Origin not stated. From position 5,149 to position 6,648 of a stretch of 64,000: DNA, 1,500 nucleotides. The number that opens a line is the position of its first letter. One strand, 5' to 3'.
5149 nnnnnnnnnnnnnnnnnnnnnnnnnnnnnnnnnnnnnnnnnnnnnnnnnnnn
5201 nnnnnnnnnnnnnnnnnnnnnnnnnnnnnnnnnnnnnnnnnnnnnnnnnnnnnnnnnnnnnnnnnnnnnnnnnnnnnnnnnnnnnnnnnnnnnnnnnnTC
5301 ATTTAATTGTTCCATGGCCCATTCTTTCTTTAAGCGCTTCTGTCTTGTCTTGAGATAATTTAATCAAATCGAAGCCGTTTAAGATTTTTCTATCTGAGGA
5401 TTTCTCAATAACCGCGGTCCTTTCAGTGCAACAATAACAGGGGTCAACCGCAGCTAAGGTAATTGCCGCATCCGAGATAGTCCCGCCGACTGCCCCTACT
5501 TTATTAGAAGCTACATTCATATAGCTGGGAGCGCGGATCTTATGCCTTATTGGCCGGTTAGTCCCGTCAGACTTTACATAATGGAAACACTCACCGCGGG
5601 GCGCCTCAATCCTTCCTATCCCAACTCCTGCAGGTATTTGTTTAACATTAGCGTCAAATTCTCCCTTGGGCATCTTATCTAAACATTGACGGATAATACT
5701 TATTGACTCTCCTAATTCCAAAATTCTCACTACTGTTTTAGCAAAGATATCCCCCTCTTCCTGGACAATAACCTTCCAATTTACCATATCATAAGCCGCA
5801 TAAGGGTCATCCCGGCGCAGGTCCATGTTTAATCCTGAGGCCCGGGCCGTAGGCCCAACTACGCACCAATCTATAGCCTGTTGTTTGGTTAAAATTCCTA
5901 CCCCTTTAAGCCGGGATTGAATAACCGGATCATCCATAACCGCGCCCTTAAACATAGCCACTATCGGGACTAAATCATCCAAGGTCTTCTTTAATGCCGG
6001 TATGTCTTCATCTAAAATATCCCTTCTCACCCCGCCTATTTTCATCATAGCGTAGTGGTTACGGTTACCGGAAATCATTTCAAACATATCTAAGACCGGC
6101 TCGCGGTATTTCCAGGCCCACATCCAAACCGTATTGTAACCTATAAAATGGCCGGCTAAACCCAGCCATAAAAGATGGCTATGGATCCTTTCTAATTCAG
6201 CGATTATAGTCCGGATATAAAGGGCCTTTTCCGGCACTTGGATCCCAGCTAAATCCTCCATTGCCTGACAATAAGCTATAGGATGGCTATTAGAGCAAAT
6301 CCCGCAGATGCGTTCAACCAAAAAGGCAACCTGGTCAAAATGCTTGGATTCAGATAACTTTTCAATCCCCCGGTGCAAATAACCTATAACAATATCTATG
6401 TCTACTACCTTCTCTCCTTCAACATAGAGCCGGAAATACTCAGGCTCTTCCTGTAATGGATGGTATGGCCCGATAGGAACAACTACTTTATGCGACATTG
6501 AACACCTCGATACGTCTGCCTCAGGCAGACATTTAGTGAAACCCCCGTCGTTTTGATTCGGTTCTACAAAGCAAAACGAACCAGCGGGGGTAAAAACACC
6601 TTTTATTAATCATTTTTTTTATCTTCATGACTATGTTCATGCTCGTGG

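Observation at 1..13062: Rex-linked group-4 [NiFe]-hydrogenase carrying both an Mrp antiporter module and a HydB/HydG (AsrA/AsrB-like) NAD(P)H module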

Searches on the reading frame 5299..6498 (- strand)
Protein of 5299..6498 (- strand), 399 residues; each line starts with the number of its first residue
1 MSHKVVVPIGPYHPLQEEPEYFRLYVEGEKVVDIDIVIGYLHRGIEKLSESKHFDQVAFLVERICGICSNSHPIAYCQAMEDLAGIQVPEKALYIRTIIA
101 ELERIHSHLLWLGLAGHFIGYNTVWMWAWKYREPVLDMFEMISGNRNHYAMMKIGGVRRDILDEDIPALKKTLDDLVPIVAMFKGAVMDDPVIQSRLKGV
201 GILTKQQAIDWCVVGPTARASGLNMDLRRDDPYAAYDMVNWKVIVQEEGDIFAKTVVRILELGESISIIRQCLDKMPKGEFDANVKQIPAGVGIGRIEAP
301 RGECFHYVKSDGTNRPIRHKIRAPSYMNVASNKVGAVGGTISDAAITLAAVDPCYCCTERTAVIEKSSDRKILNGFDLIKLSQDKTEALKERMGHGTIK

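Call 5: search_protein_families(library=pfam, proteins=[window:5299-6498:-], max_evalue=0.01)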
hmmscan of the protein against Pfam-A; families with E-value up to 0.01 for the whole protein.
window:5299-6498:- (399 aa): 2 families
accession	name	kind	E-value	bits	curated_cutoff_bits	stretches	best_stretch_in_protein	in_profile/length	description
PF00346.24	Complex1_49kDa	-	4.4e-70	236.3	24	2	119-287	2-170/271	Respiratory-chain NADH dehydrogenase, 49 Kd subunit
PF00374.24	NiFeSe_Hases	-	2.6e-16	60.1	25.8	1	43-111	1-69/508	Nickel-dependent hydrogenase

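Call 15: find_encoding_contigs(protein=window:5299-6498:-, flank=10000, max_places=6)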
Protein window:5299-6498:- (399 aa): 4 contigs read that carry it; 2 places shown.
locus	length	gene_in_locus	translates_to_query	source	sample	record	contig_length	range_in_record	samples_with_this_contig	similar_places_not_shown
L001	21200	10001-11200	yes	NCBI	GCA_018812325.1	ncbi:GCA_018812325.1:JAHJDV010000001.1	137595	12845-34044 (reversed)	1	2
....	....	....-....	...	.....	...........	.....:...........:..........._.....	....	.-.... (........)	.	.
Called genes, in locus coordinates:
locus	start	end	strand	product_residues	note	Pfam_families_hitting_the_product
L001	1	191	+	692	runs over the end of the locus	PF01075:Glyco_transf_9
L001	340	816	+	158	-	PF00359:PTS_EIIA_2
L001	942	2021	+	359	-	-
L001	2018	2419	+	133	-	PF07610:DUF1573, PF22544:HYDIN_VesB_CFA65-like_Ig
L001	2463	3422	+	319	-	PF01435:Peptidase_M48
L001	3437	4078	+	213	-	PF06971:Put_DNA-bind_N, PF02629:CoA_binding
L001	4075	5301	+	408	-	PF00871:Acetate_kinase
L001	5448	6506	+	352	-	PF17179:Fer4_22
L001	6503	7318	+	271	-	PF00970:FAD_binding_6 (weak), PF00175:NAD_binding_1, PF10418:DHODB_Fe-S_bind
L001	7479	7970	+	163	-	PF00037:Fer4 (faint), PF12797:Fer4_2 (faint), PF12837:Fer4_6 (faint), PF13237:Fer4_10 (faint), PF13187:Fer4_9 (faint), PF13247:Fer4_11, PF12838:Fer4_7 (weak)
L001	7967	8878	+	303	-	PF00146:NADHdh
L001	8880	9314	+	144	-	PF01058:Oxidored_q6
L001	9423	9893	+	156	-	PF00329:Complex1_30kDa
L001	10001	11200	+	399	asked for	PF00374:NiFeSe_Hases, PF00346:Complex1_49kDa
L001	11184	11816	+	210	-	PF01895:PhoU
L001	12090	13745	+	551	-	PF00361:Proton_antipo_M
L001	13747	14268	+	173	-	PF13244:MbhD, PF20501:MbhE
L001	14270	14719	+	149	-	PF04039:MnhB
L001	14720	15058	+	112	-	PF00420:Oxidored_q2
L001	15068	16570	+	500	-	PF00662:Proton_antipo_N, PF10125:NADHdeh_related, PF00361:Proton_antipo_M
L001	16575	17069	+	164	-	PF01899:MNHE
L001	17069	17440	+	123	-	PF04066:MrpF_PhaF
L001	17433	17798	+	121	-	PF03334:PhaG_MnhG_YufB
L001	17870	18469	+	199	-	PF25160:LdpA_Fe-S-bd (faint), PF00037:Fer4, PF13237:Fer4_10 (weak), PF14697:Fer4_21 (weak), PF12838:Fer4_7, PF13187:Fer4_9 (weak)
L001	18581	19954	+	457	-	PF04055:Radical_SAM, PF06968:BATS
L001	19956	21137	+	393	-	PF01455:HupF_HypC, PF04055:Radical_SAM, PF06968:BATS (weak)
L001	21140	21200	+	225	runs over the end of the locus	PF01891:CbiM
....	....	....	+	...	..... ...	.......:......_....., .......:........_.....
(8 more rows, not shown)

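Call 16: find_homologous_proteins(query=window:5302-6498:-, max_evalue=1e-20)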
Query window:5302-6498:- (399 aa): 7999 proteins with E <= 1e-20 among 8000 candidates; the best 120 are listed.
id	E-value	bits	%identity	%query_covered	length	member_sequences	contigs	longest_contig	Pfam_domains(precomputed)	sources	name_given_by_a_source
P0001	8.3e-260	879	95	100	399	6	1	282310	PF00374.25,PF00346.25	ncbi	-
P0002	8.4e-251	850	92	99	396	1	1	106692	PF00374.25,PF00346.25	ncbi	ncbi:MAG: nickel-dependent hydrogenase large subunit [Candidatus Omnitrophota bacterium]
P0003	4.6e-234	795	84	99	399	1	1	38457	PF00374.25,PF00346.25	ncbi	ncbi:MAG: nickel-dependent hydrogenase large subunit [Candidatus Omnitrophota bacterium]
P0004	1.0e-233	793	83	99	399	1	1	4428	PF00374.25,PF00346.25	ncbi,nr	ncbi:MAG: nickel-dependent hydrogenase large subunit [Candidatus Omnitrophota bacterium]|nr:nickel-d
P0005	2.6e-233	792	85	98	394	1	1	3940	PF00374.25,PF00346.25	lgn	-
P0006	3.7e-233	792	85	98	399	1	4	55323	PF00374.25,PF00346.25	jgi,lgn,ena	-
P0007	8.2e-233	790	84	99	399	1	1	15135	PF00374.25,PF00346.25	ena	-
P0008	1.0e-232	790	84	98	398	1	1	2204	PF00374.25,PF00346.25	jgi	jgi:membrane-bound hydrogenase subunit alpha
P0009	1.1e-232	790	84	99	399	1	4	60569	PF00374.25,PF00346.25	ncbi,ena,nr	ncbi:MAG: nickel-dependent hydrogenase large subunit [Candidatus Omnitrophica bacterium]|nr:nickel-d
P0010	1.1e-232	790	84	98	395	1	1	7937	PF00374.25,PF00346.25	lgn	-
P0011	1.8e-232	789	85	99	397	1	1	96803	PF00374.25,PF00346.25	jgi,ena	-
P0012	2.0e-232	789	84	99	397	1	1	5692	PF00374.25,PF00346.25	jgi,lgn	jgi:NADH-quinone oxidoreductase subunit D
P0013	2.8e-232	789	84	99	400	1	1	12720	PF00374.25,PF00346.25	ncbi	-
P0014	6.0e-232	788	84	99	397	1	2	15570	PF00374.25,PF00346.25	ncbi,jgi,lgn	-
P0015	9.3e-232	787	84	98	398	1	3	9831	PF00374.25,PF00346.25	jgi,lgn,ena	-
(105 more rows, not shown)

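Call 43: search_protein_families(library=ncbifam, proteins=[window:5302-6498:-], max_evalue=0.001)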
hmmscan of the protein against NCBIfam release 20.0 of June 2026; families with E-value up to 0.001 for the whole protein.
window:5302-6498:- (399 aa): 15 families
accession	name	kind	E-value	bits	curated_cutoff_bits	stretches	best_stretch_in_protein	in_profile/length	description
NF004739.1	PRK06075.1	equivalog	2.4e-102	342.6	360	2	6-285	2-281/384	NADH-quinone oxidoreductase subunit D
TIGR01962.1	NuoD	equivalog_domain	4.5e-89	299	459.35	2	4-287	2-285/386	NADH dehydrogenase (quinone) subunit D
NF040602.1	F420_dehyd_FpoD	exception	6.2e-86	288.7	600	1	3-358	6-370/372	F420H2 dehydrogenase subunit FpoD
NF008974.0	PRK12322.1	equivalog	1.7e-85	287.2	522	1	4-353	6-359/366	NADH-quinone oxidoreductase subunit D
NF009808.0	PRK13292.1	equivalog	2e-77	260.8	1156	2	4-281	407-684/791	NADH-quinone oxidoreductase subunit B/C/D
NF008728.0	PRK11742.1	equivalog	3.1e-67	227.3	840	2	6-285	216-495/598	NADH-quinone oxidoreductase subunit C/D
NF005649.0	PRK07415.1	equivalog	1.5e-65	221.7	583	1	3-282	9-289/394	NAD(P)H-quinone oxidoreductase subunit H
TIGR03295.1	frhA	equivalog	9.6e-22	77.5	392.5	1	43-164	41-169/412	coenzyme F420 hydrogenase subunit alpha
NF033181.1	NiFeSe_hydrog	equivalog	2.6e-20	72.8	600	1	25-111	21-106/507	nickel-dependent hydrogenase large subunit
NF045518.1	H2_NiFeSe_large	exception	1.3e-15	57.2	780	1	24-111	20-106/485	NiFeSe hydrogenase large subunit HysA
NF041785.2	VhuA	equivalog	3.5e-12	45.6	800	1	30-111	27-107/418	F420-non-reducing hydrogenase Vhu subunit A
NF040828.1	sulfhyd_ShyA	equivalog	4.9e-12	45.4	700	1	26-135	21-132/415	NAD(P)-dependent hydrogenase/sulfhydrogenase 2 subunit alpha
NF007778.0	PRK10467.1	equivalog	8.3e-12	44.2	969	1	35-110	31-106/567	hydrogenase 2 large subunit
NF007550.0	PRK10170.1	equivalog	3e-11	42.4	1101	1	26-111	37-122/597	Ni/Fe-hydrogenase large subunit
NF040832.1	sulfhyd_HydA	equivalog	2.7e-06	26.7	880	1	27-132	26-131/426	NADPH-dependent hydrogenase/sulfhydrogenase 1 subunit alpha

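Call 45: search_protein_representatives(protein=window:5302-6498:-)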
Query: 399 residues. Proteins with E-value up to 0.001 (for the whole library): 10134; up to 1e-10: 4797; up to 1e-30: 987. The best 150 are listed.
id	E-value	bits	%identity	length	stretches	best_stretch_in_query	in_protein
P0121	8.9e-159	544.9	60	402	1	2-395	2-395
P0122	5.6e-153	525.8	57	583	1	5-391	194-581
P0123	8.5e-125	433.0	66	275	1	6-276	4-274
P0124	1.7e-114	399.1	47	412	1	12-392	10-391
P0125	1.1e-108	380.0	60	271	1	126-394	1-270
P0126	4.4e-108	378.0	47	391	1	2-379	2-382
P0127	5.2e-107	374.5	45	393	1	4-369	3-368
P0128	5.2e-107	374.5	48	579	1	6-372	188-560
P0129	8.1e-107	373.8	64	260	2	1-204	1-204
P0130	3.5e-105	368.4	43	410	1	3-379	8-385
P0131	1.3e-104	366.6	47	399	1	4-368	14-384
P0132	5.7e-104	364.5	49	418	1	5-366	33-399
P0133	4.4e-100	351.7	46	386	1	5-380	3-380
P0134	7.1e-100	351.0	45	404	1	4-379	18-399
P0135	2.8e-99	349.0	42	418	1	5-383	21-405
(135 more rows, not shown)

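Call 47: list_cluster_members(proteins=[P0121, P0122, P0124, P0126, P0127, P0130])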
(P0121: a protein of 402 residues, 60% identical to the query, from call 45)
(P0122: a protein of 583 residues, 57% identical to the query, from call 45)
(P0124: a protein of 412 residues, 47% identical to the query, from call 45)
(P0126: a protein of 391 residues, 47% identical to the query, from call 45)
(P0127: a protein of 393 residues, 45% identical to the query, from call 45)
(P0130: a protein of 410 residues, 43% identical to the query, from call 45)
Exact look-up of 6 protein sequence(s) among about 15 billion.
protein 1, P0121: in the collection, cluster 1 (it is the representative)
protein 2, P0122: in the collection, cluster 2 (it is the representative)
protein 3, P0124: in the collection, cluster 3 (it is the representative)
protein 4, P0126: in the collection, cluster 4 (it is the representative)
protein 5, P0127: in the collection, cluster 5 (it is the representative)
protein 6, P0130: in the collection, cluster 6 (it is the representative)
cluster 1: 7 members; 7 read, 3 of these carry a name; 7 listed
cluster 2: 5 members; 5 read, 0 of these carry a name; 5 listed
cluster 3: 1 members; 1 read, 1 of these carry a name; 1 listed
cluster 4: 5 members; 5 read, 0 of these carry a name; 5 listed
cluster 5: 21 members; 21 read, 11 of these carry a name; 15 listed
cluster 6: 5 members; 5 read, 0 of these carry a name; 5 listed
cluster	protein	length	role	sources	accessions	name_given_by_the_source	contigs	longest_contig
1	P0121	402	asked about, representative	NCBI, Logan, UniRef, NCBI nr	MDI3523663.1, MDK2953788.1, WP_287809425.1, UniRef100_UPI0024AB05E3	nickel-dependent hydrogenase large subunit [Kosmotoga sp.] | hydrogenase large subunit n=1 Tax=Kosmotoga sp. TaxID=1955248 RepID=UPI0024AB05E3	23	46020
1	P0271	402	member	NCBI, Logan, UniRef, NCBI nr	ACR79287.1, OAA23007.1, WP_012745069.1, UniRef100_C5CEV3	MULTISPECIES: nickel-dependent hydrogenase large subunit [Kosmotoga] | NADH-ubiquinone oxidoreductase chain 49kDa n=1 Tax=Kosmotoga olearia (strain ATCC ...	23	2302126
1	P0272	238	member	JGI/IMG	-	NADH-quinone oxidoreductase subunit D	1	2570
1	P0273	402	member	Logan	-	-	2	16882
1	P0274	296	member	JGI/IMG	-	-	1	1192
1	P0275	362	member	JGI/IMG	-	-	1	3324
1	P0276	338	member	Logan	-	-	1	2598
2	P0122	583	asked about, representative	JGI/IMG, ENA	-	-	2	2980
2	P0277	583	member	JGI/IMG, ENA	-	-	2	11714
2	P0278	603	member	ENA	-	-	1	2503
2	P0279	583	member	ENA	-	-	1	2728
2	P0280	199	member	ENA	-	-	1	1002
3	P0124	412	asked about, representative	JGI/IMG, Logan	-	membrane-bound hydrogenase subunit alpha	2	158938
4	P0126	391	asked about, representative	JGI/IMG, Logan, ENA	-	-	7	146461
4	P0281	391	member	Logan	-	-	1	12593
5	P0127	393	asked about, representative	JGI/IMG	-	NADH-quinone oxidoreductase subunit D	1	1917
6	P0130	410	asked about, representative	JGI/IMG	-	-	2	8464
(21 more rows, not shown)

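Call 49: find_related_loci(query=A1, collection=genome_contigs, flank=10000)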
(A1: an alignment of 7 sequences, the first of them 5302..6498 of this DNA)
Query A1 (399 aa) in genome_contigs; peptide patterns used: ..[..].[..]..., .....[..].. (x = any residue, [..] = any of these).
600 stretches matched a pattern (row limit reached: there are more); 597 encode a relative of the query (tblastn E <= 1e-3); the best 80 are kept; 80 distinct loci.
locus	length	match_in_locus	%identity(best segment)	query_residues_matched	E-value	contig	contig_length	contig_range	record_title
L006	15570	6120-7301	84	1-394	0e+0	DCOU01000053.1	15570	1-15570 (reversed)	MAG TPA_asm: Candidatus Omnitrophica bacterium UBA1562 UBA1562_contig_54580, whole genome shotgun sequence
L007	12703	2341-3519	82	1-393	0e+0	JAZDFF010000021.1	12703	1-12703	MAG: Candidatus Omnitrophota bacterium isolate MEGAHIT-group-0.194 k141_15244406, whole genome shotgun sequence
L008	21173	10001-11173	82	1-391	0e+0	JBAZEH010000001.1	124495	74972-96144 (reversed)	MAG: Candidatus Omnitrophota bacterium isolate SO_2017_LW3_121 NODE_240_length_124495_cov_2.185538_LW162_2017, whole gen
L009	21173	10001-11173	81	1-391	0e+0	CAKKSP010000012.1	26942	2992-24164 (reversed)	Omnitrophica bacterium GWA2_41_15 isolate Hainich-Omni-XIII genome assembly, contig: Omni_Hai_XIII_Hain_H41_02um_R1_1325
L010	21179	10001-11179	82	1-393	0e+0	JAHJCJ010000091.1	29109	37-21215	MAG: Candidatus Omnitrophota bacterium isolate Modern_marine.mb.300 Modern_marine.mb.300_k141_1964373, whole genome shot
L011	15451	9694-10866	81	1-391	0e+0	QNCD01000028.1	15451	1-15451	MAG: Candidatus Omnitrophota bacterium isolate B70_G16 B70_Guay16_scaffold_02164, whole genome shotgun sequence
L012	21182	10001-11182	81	1-394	0e+0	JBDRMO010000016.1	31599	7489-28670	MAG: Candidatus Omnitrophota bacterium isolate MEGAHIT-group-1.834 k141_11616117, whole genome shotgun sequence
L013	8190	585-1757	82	1-391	0e+0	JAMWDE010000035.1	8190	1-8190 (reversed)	MAG: Candidatus Omnitrophota bacterium isolate QZM4_2.bins.442.Tibet NODE_36142_length_8190_cov_0.983381, whole genome s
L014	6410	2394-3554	82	1-387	0e+0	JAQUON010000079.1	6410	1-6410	MAG: Candidatus Omnitrophota bacterium isolate STD1_201 NODE_42224_length_6410_cov_3.269139_Sandtown_D1, whole genome sh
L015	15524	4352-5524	81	1-391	0e+0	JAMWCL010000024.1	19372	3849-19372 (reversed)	MAG: Candidatus Omnitrophota bacterium isolate QZM4_1.bins.77.Tibet NODE_7570_length_19372_cov_3.852741, whole genome sh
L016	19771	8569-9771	80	1-398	0e+0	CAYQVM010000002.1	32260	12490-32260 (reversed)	MAG TPA_asm: uncultured Planctomycetia bacterium isolate binchicken_co266_91 genome assembly, contig: NODE_2356_length_3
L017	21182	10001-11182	79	1-394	0e+0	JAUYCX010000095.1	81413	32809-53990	MAG: Candidatus Omnitrophota bacterium isolate C20_maxbin.112_sub C20_k141_178161, whole genome shotgun sequence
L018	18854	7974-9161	80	1-393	0e+0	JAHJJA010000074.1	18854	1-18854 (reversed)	MAG: Candidatus Omnitrophota bacterium isolate Modern_marine_rock_biofilm.mb.15 Modern_marine_rock.mb.15_k141_427539, wh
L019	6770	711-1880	80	1-390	0e+0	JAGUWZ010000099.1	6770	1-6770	MAG: Candidatus Omnitrophota bacterium isolate DeMMO4_15 c_000000005805, whole genome shotgun sequence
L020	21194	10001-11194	79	1-395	0e+0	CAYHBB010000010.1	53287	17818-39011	MAG TPA_asm: uncultured Planctomycetales bacterium isolate ERP119294_co2_534 genome assembly, contig: k141_1064675, whol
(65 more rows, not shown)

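Call 58: search_solved_structures(query=window:5302-6498:-, max_evalue=1e-20, show_alignments=1)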
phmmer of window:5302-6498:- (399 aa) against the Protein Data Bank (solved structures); distinct sequences matched with E-value up to 1e-20: 54.
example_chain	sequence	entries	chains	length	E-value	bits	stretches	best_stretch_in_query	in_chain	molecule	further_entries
6cfw_L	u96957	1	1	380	4.1e-86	292.4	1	4-360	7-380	Membrane-bound hydrogenase subunit alpha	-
7z0s_E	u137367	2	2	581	5.5e-80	272.3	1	6-368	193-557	Formate hydrogenlyase subunit 5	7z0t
7q5y_B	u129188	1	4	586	3.2e-64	220.3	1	5-284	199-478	NADH-quinone oxidoreductase subunit C/D 2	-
2fug_4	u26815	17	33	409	2.2e-63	217.6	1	6-281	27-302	NADH-quinone oxidoreductase chain 4 | NADH-QUINONE OXIDOREDUCTASE SUBUNIT 4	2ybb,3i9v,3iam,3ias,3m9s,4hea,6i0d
6hum_H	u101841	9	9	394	2e-58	201.3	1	4-282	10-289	NAD(P)H-quinone oxidoreductase subunit H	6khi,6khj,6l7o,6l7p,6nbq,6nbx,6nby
7eu3_H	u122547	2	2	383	9.1e-58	199.1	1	6-282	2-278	NAD(P)H-quinone oxidoreductase subunit H, chloroplastic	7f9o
7wfg_H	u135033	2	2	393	1.5e-55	191.8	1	5-282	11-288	NAD(P)H-quinone oxidoreductase subunit H, chloroplastic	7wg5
9grx_H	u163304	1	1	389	6.2e-54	186.5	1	5-282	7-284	NAD(P)H-quinone oxidoreductase subunit H, chloroplastic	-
6u8y_L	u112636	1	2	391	4.5e-52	180.3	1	10-354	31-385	NADH dehydrogenase subunit D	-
8ba0_D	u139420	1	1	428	6e-52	179.9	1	6-284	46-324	Complex I-49kD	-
8b9z_D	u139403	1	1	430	6.2e-52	179.9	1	6-284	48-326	Complex I-49kD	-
8esw_S2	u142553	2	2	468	8.8e-52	179.4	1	6-284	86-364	Complex I-49kD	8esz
7arc_D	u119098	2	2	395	1.1e-51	179.1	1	7-287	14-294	ND7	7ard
8e9g_D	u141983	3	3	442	1.5e-51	178.6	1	3-287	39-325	NADH-quinone oxidoreductase subunit D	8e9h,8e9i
9f5x_E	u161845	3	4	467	1.9e-50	175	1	7-282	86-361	NADH:ubiquinone oxidoreductase 49 kD subunit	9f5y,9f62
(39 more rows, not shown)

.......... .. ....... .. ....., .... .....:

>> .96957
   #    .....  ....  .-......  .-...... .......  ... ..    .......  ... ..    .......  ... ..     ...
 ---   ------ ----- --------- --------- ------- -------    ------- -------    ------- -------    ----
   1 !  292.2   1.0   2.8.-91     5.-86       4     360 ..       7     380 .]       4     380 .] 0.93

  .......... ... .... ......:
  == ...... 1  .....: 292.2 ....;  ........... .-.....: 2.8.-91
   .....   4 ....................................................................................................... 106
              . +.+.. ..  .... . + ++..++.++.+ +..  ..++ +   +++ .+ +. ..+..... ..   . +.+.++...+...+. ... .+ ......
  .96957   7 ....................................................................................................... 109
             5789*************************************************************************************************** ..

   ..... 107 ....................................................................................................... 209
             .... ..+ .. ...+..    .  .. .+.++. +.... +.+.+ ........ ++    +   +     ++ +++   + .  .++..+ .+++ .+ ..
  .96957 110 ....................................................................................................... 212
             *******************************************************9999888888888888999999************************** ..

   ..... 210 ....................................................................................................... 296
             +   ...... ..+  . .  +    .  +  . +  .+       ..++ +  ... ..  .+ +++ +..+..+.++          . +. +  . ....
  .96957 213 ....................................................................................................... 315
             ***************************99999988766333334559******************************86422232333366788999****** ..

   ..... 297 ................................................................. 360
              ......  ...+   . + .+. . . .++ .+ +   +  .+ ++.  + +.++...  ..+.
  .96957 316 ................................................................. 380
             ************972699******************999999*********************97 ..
